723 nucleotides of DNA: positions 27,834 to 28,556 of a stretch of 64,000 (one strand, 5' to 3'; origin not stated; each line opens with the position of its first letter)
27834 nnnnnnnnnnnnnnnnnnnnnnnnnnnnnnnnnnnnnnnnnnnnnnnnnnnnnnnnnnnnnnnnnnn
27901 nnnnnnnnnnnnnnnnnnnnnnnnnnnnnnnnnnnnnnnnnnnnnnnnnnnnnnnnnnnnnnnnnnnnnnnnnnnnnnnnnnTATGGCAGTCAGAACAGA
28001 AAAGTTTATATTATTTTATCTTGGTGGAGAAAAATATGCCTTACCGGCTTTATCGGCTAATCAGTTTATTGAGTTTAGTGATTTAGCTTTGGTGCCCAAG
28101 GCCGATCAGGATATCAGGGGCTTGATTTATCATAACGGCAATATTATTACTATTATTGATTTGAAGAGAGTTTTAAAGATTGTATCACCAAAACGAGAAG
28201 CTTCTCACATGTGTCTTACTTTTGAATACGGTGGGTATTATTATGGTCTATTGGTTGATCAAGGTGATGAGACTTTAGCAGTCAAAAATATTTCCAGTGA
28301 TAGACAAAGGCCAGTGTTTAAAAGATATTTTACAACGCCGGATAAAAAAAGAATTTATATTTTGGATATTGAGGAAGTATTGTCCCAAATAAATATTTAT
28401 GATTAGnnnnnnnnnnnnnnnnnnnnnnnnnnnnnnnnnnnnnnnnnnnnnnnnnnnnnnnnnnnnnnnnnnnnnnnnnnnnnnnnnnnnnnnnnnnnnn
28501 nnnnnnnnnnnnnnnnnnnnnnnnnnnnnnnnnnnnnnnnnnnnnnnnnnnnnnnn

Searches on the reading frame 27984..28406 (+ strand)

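Call 3: search_protein_families(library=pfam, proteins=[window:27984-28406:+], max_evalue=0.01)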
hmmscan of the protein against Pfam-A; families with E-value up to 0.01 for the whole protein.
window:27984-28406:+ (140 aa): 1 family
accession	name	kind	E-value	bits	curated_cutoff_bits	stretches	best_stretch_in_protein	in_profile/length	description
PF01584.24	CheW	-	2.2e-18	66.6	23.5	1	8-135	2-136/138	CheW-like domain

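Call 4: search_protein_families(library=ncbifam, proteins=[window:27984-28406:+], max_evalue=0.01)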
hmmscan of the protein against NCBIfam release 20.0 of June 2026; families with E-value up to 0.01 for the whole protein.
window:27984-28406:+ (140 aa): 1 family
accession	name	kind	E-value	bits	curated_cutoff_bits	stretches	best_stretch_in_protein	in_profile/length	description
NF007903.0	PRK10612.1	equivalog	0.00053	19.8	260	1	6-102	17-113/167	chemotaxis protein CheW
